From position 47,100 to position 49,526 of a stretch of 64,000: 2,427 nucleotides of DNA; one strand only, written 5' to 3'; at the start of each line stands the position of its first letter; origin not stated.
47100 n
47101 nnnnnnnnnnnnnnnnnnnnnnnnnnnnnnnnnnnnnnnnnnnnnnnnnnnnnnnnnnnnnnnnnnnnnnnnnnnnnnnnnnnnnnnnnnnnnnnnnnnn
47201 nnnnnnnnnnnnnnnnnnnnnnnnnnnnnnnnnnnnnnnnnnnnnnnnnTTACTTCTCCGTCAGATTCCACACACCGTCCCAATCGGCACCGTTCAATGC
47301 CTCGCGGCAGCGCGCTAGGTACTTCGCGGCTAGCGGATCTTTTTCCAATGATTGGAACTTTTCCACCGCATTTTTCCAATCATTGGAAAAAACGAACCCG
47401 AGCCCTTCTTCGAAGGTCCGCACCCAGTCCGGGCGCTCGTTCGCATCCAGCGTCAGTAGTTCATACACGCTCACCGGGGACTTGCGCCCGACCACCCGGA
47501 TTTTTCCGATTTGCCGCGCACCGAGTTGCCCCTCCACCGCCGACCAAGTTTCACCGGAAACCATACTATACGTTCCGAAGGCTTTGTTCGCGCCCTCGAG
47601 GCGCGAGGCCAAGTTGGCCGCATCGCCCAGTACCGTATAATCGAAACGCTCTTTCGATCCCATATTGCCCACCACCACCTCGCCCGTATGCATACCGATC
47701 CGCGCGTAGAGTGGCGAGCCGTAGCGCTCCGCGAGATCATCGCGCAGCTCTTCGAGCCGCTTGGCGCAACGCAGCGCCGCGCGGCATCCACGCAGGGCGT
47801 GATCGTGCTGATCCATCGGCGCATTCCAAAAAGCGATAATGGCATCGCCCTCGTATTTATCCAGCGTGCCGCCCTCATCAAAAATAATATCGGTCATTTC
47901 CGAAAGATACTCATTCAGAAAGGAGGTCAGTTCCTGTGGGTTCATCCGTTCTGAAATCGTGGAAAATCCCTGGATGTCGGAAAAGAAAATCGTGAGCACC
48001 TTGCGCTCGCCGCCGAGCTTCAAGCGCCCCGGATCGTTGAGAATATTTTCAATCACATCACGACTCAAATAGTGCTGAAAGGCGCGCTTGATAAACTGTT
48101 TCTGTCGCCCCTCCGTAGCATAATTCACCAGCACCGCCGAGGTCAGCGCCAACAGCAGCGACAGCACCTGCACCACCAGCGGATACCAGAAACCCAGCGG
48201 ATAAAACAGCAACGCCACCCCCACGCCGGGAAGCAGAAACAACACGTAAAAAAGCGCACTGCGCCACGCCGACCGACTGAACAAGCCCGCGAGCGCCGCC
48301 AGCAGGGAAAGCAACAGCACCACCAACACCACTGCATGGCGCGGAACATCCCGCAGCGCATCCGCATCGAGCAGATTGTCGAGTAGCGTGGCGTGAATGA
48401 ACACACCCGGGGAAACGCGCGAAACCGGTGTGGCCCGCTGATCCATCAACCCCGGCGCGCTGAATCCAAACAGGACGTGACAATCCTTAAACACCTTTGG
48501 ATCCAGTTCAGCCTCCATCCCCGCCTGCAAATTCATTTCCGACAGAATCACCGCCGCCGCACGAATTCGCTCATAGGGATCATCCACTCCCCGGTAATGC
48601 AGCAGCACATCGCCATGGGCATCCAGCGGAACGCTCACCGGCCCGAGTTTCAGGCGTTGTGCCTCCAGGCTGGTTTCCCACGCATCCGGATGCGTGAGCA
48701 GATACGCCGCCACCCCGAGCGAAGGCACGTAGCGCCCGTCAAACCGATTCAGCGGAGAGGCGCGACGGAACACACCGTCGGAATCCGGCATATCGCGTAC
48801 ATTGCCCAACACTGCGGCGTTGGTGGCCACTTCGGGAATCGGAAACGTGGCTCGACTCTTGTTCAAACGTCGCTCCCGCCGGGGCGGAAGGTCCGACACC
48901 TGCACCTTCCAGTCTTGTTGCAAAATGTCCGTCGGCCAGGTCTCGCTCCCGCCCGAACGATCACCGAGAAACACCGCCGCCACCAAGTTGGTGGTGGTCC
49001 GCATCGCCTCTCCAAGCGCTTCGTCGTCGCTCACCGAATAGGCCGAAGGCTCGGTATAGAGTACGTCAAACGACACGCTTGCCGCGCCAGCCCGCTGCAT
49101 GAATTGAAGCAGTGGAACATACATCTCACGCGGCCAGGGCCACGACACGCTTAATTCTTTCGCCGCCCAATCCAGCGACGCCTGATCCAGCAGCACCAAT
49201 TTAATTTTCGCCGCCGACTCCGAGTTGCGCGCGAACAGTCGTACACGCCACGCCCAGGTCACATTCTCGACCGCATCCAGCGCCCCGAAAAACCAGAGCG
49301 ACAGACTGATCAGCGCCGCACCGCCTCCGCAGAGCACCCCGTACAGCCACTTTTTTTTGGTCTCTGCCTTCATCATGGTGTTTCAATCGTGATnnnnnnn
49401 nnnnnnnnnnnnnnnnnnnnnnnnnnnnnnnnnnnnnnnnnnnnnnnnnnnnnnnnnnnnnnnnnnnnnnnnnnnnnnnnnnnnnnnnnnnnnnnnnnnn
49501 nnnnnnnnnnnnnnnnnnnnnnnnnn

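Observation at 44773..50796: Self-contained putative cAMP module: SH3 protein, M48 protease, CHASE2 cyclase, MBL hydrolase, cNMP-MscS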

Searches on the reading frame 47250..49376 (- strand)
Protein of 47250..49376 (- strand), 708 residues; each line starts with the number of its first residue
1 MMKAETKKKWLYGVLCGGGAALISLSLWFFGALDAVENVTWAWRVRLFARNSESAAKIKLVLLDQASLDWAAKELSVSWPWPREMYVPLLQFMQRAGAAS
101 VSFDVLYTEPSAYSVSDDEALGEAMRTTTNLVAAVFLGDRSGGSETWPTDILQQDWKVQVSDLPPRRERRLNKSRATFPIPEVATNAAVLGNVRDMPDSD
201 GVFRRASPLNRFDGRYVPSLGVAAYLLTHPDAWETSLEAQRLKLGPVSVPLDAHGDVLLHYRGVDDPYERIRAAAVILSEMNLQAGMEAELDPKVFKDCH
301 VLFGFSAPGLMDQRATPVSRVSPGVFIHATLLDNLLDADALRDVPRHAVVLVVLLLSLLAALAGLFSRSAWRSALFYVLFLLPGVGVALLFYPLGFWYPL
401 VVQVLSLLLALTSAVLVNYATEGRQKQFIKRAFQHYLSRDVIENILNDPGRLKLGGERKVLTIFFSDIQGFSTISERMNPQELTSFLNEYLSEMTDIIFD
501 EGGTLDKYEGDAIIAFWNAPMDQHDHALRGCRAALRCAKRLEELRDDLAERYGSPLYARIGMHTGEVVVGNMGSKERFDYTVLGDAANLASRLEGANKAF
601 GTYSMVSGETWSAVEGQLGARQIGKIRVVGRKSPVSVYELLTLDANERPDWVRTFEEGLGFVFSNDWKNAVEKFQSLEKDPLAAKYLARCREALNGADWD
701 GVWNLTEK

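Call 3: search_protein_families(library=pfam, proteins=[window:47250-49376:-], max_evalue=0.01)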
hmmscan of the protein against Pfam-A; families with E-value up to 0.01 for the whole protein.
window:47250-49376:- (708 aa): 2 families
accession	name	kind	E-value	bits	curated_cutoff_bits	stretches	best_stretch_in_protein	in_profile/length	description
PF05226.16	CHASE2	-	1.5e-46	159.5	26.3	1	22-360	3-255/257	CHASE2 domain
PF00211.25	Guanylate_cyc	-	1.4e-19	70.8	21.9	1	461-638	9-179/183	Adenylate and Guanylate cyclase catalytic domain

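Call 4: search_protein_families(library=ncbifam, proteins=[window:47250-49376:-], max_evalue=0.01)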
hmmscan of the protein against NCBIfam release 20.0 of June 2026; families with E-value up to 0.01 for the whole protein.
window:47250-49376:- (708 aa): 1 family
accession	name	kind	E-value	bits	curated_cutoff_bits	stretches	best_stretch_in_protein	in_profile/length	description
TIGR03903.1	TOMM_kin_cyc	equivalog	3.1e-08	32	705.75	1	476-645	307-467/1267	TOMM system kinase/cyclase fusion protein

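Call 5: find_homologous_proteins(query=window:47250-49376:-, max_evalue=1e-20)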
Query window:47250-49376:- (708 aa): 1551 proteins with E <= 1e-20 among 8000 candidates; the best 120 are listed.
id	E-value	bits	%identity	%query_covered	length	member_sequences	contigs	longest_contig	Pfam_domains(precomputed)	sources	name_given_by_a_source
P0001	0.0e+0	1505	94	100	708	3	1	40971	PF05226.17,PF00211.26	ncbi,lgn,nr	ncbi:MAG: adenylate/guanylate cyclase domain-containing protein [Kiritimatiellae bacterium]|nr:adeny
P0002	0.0e+0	1274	79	100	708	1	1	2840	PF05226.17,PF00211.26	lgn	-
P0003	0.0e+0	1203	75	100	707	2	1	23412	PF05226.17,PF00211.26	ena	-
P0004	2.0e-282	957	61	98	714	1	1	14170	PF05226.17,PF00211.26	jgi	-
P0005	1.4e-276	938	61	99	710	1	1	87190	PF05226.17,PF00211.26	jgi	jgi:adenylate cyclase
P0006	2.3e-260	884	60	98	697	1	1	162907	PF05226.17,PF00211.26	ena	-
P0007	5.1e-259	880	60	98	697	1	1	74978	PF05226.17,PF00211.26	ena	-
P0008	4.8e-242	824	55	97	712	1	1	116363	PF05226.17,PF00211.26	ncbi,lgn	-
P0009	1.3e-238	812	54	99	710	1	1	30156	PF05226.17,PF00211.26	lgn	-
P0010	1.8e-237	808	52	97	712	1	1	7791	PF05226.17,PF00211.26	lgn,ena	-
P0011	6.9e-236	803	52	97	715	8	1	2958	PF05226.17,PF00211.26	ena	-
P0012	3.4e-235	801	53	99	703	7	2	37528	PF05226.17,PF00211.26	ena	-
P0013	6.4e-235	800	52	99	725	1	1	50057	PF05226.17,PF00211.26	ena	-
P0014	9.0e-235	800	51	99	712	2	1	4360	PF05226.17,PF00211.26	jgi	-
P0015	9.3e-235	800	51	99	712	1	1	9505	PF05226.17,PF00211.26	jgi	jgi:adenylate cyclase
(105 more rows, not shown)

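Call 8: find_related_loci(query=A1, collection=genome_contigs, flank=10000)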
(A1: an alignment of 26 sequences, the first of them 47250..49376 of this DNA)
Query A1 (708 aa) in genome_contigs; peptide patterns used: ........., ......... (x = any residue, [..] = any of these).
599 stretches matched a pattern (row limit reached: there are more); 587 encode a relative of the query (tblastn E <= 1e-3); the best 80 are kept; 80 distinct loci.
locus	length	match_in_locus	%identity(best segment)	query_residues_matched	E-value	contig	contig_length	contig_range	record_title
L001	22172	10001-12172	52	2-708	0e+0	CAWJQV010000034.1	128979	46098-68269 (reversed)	MAG: uncultured delta proteobacterium isolate MFD02979.bin.2.153 genome assembly, contig: contig_42088, whole genome sho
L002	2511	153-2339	50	4-708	0e+0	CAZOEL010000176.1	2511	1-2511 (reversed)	MAG TPA_asm: uncultured Syntrophobacteraceae bacterium isolate binchicken_co269_257 genome assembly, contig: NODE_44419_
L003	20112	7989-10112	52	8-708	0e+0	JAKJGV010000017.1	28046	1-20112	MAG: Verrucomicrobia bacterium isolate UR.bin260 NODE_17_length_28046_cov_2.538847, whole genome shotgun sequence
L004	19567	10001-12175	51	2-708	0e+0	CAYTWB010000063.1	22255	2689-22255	MAG TPA_asm: uncultured Syntrophobacteraceae bacterium isolate SRP239243_co2_425 genome assembly, contig: NODE_3687_leng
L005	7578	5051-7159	50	7-708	0e+0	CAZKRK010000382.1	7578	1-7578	MAG TPA_asm: uncultured Victivallales bacterium isolate binchicken_co97_363 genome assembly, contig: NODE_35862_length_7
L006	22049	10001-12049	50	25-708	0e+0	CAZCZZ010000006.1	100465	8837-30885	MAG TPA_asm: uncultured Verrucomicrobiota bacterium isolate SRP173033_co1_366 genome assembly, contig: NODE_279_length_1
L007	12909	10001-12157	49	8-708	0e+0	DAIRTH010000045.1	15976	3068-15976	MAG TPA_asm: Syntrophobacteraceae bacterium isolate CTOTU7634 NODE_5900_length_15976_cov_6.502669, whole genome shotgun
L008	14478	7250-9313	50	28-708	0e+0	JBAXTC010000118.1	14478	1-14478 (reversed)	MAG: Verrucomicrobiota bacterium isolate ELA625 MAG625_118, whole genome shotgun sequence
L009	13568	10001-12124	52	7-708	0e+0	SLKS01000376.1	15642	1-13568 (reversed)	MAG: Kiritimatiellae bacterium isolate CSSed165cm_27R1 CSSed16-5cm-11011, whole genome shotgun sequence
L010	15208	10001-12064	51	28-708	0e+0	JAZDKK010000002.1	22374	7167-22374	MAG: Verrucomicrobiota bacterium isolate MEGAHIT-group-0.530 k141_13848129, whole genome shotgun sequence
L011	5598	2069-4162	49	1-708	0e+0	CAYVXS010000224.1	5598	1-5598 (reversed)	MAG TPA_asm: uncultured Pirellulales bacterium isolate binchicken_co129_185 genome assembly, contig: NODE_50922_length_5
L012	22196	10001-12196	50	7-708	0e+0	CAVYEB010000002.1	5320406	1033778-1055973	MAG: uncultured delta proteobacterium isolate MFD04492.bin.1.18 genome assembly, contig: contig_19176, whole genome shot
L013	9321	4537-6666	47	7-708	0e+0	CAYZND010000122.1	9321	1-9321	MAG TPA_asm: uncultured Mesoterricola sp. isolate SRP231805_co2_259 genome assembly, contig: NODE_6548_length_9321_cov_5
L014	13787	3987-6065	49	28-708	0e+0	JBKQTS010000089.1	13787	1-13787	MAG: Syntrophobacteraceae bacterium isolate MHr2D2E2F__bin_75 MHr2D2E2F_000000093854, whole genome shotgun sequence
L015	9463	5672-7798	48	8-708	0e+0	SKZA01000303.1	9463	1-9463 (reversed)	MAG: Kiritimatiellae bacterium isolate CSSed162cmB_311 CSSed16-2cmB-28602, whole genome shotgun sequence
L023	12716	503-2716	48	8-708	0e+0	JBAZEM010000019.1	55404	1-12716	MAG: Kiritimatiellia bacterium isolate SO_2017_LW3_126 NODE_1183_length_55404_cov_9.067026_LW162_2017, whole genome shot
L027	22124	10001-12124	48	25-707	0e+0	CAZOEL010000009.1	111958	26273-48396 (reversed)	MAG TPA_asm: uncultured Syntrophobacteraceae bacterium isolate binchicken_co269_257 genome assembly, contig: NODE_178_le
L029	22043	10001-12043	52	33-708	0e+0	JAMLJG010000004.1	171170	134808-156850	MAG: Kiritimatiellia bacterium isolate ACE_NR_VERR3 ACE_NR_VERR3_4, whole genome shotgun sequence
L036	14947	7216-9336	45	8-708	0e+0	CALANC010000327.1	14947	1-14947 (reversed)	MAG: uncultured Desulfobacterales bacterium isolate N4_Bin_METABAT__72_1 genome assembly, contig: c_000005686835, whole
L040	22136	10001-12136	46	3-708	0e+0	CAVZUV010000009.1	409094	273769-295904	MAG: uncultured delta proteobacterium isolate MFD02416.bin.2.152 genome assembly, contig: contig_17947, whole genome sho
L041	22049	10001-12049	49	26-708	0e+0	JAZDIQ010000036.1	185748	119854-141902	MAG: Pseudomonadota bacterium isolate MEGAHIT-group-0.413 k141_6594083, whole genome shotgun sequence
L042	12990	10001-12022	50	43-708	0e+0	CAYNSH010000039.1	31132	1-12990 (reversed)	MAG TPA_asm: uncultured Verrucomicrobiota bacterium isolate SRP241326_co2_331 genome assembly, contig: NODE_2206_length_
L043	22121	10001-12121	46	8-708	0e+0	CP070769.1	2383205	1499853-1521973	MAG: Desulfobacterales bacterium isolate bin233 chromosome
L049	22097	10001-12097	48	28-708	0e+0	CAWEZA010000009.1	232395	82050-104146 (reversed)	MAG: uncultured delta proteobacterium isolate MFD04752.bin.2.55 genome assembly, contig: contig_11843, whole genome shot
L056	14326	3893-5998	44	8-708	0e+0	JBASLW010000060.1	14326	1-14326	MAG: Methylococcaceae bacterium isolate MFD12109_ilm_asm_bin23 k127_30023, whole genome shotgun sequence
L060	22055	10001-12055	51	30-708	0e+0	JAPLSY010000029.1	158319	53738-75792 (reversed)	MAG: Kiritimatiellaeota bacterium isolate LacPavin_0419_WC90_MAG_56_158 LacPavin_0419_WC90_scaffold_206009, whole genome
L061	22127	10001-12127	45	1-708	0e+0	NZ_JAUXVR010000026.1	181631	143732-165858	MAG: Methylobacter sp. isolate C15_maxbin.016 C15_k141_141772, whole genome shotgun sequence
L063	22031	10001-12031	46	33-708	0e+0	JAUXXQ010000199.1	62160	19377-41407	MAG: Methylobacter sp. isolate C17_concoct.bin.6 C17_k141_45219, whole genome shotgun sequence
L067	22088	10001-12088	48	13-708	0e+0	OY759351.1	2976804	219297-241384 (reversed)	MAG: Desulfarculia bacterium isolate c1361fd1-6016-418c-9b2d-a8e9625d1ec5 genome assembly, chromosome: 1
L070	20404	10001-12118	49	6-708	0e+0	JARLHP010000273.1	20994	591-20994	MAG: Syntrophobacteraceae bacterium isolate MAG_BA69 MetaBAT2_Bin_69_Anoxic_k141_2413070, whole genome shotgun sequence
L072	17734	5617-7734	46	8-708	0e+0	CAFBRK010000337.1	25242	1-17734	Olavius algarvensis associated proteobacterium Delta 3 isolate mag3:49deedb4-927c-43a8-ad40-04e63e16f3c8 genome assembly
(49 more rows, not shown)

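Call 33: search_protein_families(library=pfam, proteins=[L004:12222-13892:+, L036:9306-11108:+, L043:12474-14678:+, L056:6050-8287:+, L072:7926-9773:+, L070:12166-12756:+, L070:13249-15423:+, L061:12102-12626:+, L061:12657-13460:+, L067:12210-13370:+], max_evalue=0.001)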
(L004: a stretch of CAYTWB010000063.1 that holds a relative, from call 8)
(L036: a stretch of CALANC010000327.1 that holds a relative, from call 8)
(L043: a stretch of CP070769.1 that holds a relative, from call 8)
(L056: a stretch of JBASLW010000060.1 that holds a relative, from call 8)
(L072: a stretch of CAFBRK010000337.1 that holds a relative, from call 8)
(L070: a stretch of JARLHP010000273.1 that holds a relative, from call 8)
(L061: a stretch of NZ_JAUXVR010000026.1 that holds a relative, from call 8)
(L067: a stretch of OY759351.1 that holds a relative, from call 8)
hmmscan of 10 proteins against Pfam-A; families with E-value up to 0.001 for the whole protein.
L004:12222-13892:+ (556 aa): 3 families
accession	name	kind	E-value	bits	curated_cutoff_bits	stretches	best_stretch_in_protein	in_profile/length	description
PF01368.27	DHH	-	7.8e-20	71.9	28.1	1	67-195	1-104/125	DHH family, N-terminal domain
PF17768.7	RecJ_OB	-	4.1e-16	59.4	27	1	446-546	1-103/107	RecJ OB domain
PF02272.25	DHHA1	-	1e-15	58.5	25.9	1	343-432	10-100/102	DHHA1 domain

L036:9306-11108:+ (600 aa): 3 families
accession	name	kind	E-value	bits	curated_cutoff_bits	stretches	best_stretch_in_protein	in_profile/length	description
PF20142.4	Scaffold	-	9.4e-39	133.7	24.6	1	104-249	3-139/139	Scaffold domain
PF03734.19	YkuD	-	3e-21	77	23.4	1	361-533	1-142/146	L,D-transpeptidase catalytic domain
PF01471.23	PG_binding_1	-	2.8e-11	43.8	23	1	278-334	4-57/57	Putative peptidoglycan binding domain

L043:12474-14678:+ (734 aa): 4 families
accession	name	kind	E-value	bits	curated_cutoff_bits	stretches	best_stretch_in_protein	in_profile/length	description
PF00912.28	Transgly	-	1.2e-59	201.1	27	1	39-185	31-177/178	Transglycosylase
PF00905.27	Transpeptidase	-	1.2e-35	123.6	22.1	1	393-664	1-298/299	Penicillin binding protein transpeptidase domain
PF17092.11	PCB_OB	-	3.5e-17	63.6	27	1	273-391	1-111/111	Penicillin-binding protein OB-like domain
PF00575.29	S1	-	0.00055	20.7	22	0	303-382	4-70/74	S1 RNA binding domain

L056:6050-8287:+ (745 aa): 3 families
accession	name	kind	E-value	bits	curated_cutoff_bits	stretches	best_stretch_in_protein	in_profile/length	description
PF00027.35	cNMP_binding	-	1e-30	106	27.5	2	178-260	3-86/89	Cyclic nucleotide-binding domain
PF24179.1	NTE_Ploop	-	3e-28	99.6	27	1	293-454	4-161/223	Neuropathy Target Esterase family P-loop like domain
PF01734.28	Patatin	-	9.3e-24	85.1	27.7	1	471-626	1-189/191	Patatin-like phospholipase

L072:7926-9773:+ (615 aa): 6 families
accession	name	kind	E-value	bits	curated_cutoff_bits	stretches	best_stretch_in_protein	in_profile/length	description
PF00009.33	GTP_EFTU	-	9.2e-54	182.3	26.5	1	9-187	2-174/188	Elongation factor Tu GTP binding domain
PF21018.2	BipA_C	-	2.8e-45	153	23.8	1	490-596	2-108/110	TypA/BipA C-terminal domain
PF00679.30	EFG_C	-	2.3e-21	76.1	27.9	1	401-484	2-85/89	Elongation factor G C-terminus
PF22042.2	EF-G_D2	-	1.2e-08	35.3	27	1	209-295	1-83/84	Elongation factor G domain 2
PF03144.31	GTP_EFTU_D2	-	2.3e-08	34.8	30.3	1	224-294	1-73/73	Elongation factor Tu domain 2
PF01926.29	MMR_HSR1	-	6.9e-06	26.6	21.9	1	13-134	2-113/113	50S ribosome-binding GTPase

L070:12166-12756:+ (196 aa): 0 families

L070:13249-15423:+ (724 aa): 8 families
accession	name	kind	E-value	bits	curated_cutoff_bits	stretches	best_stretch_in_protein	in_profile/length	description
PF07568.18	HisKA_2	-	3.8e-27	94.6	22.3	1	521-595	1-75/76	Histidine kinase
PF02518.31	HATPase_c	-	1.7e-11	45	26.4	1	624-716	8-110/111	Histidine kinase-, DNA gyrase B-, and HSP90-like ATPase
PF13188.13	PAS_8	-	1.3e-09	38.1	21.8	1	367-415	1-45/65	PAS domain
PF00989.32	PAS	-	1.7e-09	38.1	22.6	1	368-477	2-113/113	PAS fold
PF13581.12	HATPase_c_2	-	1.9e-07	31.6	27.4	1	612-711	22-125/127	Histidine kinase-like ATPase domain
PF13426.13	PAS_9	-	9.8e-07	29.4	27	1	377-479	1-103/103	PAS domain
PF08448.16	PAS_4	-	0.00013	22.6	23.1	1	373-481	1-109/110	PAS fold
PF08447.18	PAS_3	-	0.00058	20.5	25.6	0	391-455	2-68/89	PAS fold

L061:12102-12626:+ (174 aa): 1 family
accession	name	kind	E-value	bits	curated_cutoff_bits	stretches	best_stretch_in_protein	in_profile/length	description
PF03734.19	YkuD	-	3.2e-26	93.1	23.4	1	18-172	3-146/146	L,D-transpeptidase catalytic domain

L061:12657-13460:+ (267 aa): 1 family
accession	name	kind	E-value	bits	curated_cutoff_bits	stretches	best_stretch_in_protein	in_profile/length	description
PF01416.25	PseudoU_synth_1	-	4.5e-43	146.6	23.3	2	143-245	1-108/108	tRNA pseudouridine synthase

L067:12210-13370:+ (386 aa): 3 families
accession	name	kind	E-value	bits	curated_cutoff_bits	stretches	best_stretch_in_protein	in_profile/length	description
PF00465.25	Fe-ADH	-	1.2e-48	165.4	31.3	1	10-177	1-168/168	Iron-containing alcohol dehydrogenase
PF25137.1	ADH_Fe_C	-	1.6e-48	165.5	27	1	189-380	2-191/194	Fe-containing alcohol dehydrogenase family, C-terminal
PF13685.12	Fe-ADH_2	-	2.6e-11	44.2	28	1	15-110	2-97/149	Iron-containing alcohol dehydrogenase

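Call 34: search_protein_families(library=pfam, proteins=[L040:12349-13032:+, L041:12308-13063:+, L049:12302-12817:+, L049:13060-13626:+, L014:7343-9034:+, L060:12213-13304:+, L008:9548-10690:+, L023:2784-3662:+, L001:12417-13268:+, L063:13013-16504:+], max_evalue=0.001)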
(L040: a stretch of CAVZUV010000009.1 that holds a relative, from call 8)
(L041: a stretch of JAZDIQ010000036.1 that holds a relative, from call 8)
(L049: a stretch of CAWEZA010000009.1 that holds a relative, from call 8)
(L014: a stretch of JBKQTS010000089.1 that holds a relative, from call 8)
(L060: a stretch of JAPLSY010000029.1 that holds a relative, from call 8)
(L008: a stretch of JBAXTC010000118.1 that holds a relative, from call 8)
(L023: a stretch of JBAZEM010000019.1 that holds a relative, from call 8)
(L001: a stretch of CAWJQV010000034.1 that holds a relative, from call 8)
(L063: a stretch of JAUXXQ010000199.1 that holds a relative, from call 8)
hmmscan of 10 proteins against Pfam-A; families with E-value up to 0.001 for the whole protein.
L040:12349-13032:+ (227 aa): 5 families
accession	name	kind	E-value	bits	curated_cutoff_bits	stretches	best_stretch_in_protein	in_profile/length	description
PF13248.11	Zn_ribbon_3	-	3.7e-10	39.3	27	1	200-223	2-25/26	zinc-ribbon domain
PF18912.6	DZR_2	-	6e-05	23.2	27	0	199-224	6-31/56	Double zinc ribbon domain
PF04606.18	Ogr_Delta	-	0.00016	22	26.3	1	23-70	2-44/47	Ogr/Delta-like zinc finger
PF12773.13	DZR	-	0.00017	22.1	27.3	0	203-224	1-22/45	Double zinc ribbon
PF13240.11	Zn_Ribbon_1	-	0.00023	21.3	25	0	203-223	2-22/23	zinc-ribbon domain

L041:12308-13063:+ (251 aa): 0 families

L049:12302-12817:+ (171 aa): 0 families

L049:13060-13626:+ (188 aa): 0 families

L014:7343-9034:+ (563 aa): 1 family
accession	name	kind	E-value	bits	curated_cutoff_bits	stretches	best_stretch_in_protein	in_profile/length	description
PF01642.28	MM_CoA_mutase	-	3.4e-133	445.4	22.1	1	20-541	2-511/512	Methylmalonyl-CoA mutase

L060:12213-13304:+ (363 aa): 8 families
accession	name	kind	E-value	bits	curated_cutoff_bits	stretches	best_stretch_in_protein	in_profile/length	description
PF01370.27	Epimerase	-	3.9e-38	131.6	20.9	1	3-228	1-239/240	NAD dependent epimerase/dehydratase family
PF16363.11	GDP_Man_Dehyd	-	3.9e-27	96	27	1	4-172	1-190/332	GDP-mannose 4,6 dehydratase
PF01073.25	3Beta_HSD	-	1.5e-23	83.6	22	1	5-212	2-225/280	3-beta hydroxysteroid dehydrogenase/isomerase family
PF07993.18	NAD_binding_4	-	1.9e-21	76.8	20.1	1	62-209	87-255/258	Male sterility protein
PF04321.23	RmlD_sub_bind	-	1.3e-19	70.8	27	1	1-217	1-198/287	RmlD substrate binding domain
PF13460.12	NAD_binding_10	-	4.8e-11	43.3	27.2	1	7-165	1-146/184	NAD(P)H-binding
PF02719.21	Polysacc_synt_2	-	1.9e-05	24.5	20.2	1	62-220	74-221/293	Polysaccharide biosynthesis protein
PF05368.20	NmrA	-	0.00091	19.3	27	0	3-244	5-231/298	NmrA-like family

L008:9548-10690:+ (380 aa): 1 family
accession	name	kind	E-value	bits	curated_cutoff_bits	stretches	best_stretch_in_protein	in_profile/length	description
PF00589.27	Phage_integrase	-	3.4e-07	30.6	27.1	1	215-293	3-81/172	Phage integrase family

L023:2784-3662:+ (292 aa): 1 family
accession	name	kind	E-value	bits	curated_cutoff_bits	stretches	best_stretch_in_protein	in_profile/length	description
PF01557.24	FAA_hydrolase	-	8.9e-73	244.9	23.9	1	83-287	1-213/214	Fumarylacetoacetate (FAA) hydrolase C-terminal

L001:12417-13268:+ (283 aa): 2 families
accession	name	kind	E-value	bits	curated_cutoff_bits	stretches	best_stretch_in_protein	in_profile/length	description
PF00027.35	cNMP_binding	-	9.1e-21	74.1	27.5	1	139-223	2-86/89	Cyclic nucleotide-binding domain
PF21082.3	MS_channel_3rd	-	6.1e-08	33.4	21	1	2-69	20-88/88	Mechanosensitive ion channel MscS, C-terminal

L063:13013-16504:+ (1163 aa): 6 families
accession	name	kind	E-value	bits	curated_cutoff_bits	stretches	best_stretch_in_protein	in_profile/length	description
PF07733.18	DNA_pol3_alpha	-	1.3e-105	353.1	23.9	1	294-559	5-260/260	Bacterial DNA polymerase III alpha NTPase domain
PF17657.6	DNA_pol3_finger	-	1.1e-61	207.4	22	1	562-729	1-165/166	Bacterial DNA polymerase III alpha subunit finger domain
PF02811.25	PHP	-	2.3e-43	148.8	26.4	1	7-171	1-163/164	PHP domain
PF14579.12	HHH_6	-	7.1e-30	103.5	25.6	1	804-891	2-88/90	Helix-hairpin-helix motif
PF20914.2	DNA_pol_IIIA_C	-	1.2e-16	60.7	22.5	1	1104-1154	2-52/52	DNA polymerase III subunit alpha, C-terminal domain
PF01336.31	tRNA_anti-codon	-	1e-08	35.4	27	1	998-1070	5-72/75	OB-fold nucleic acid binding domain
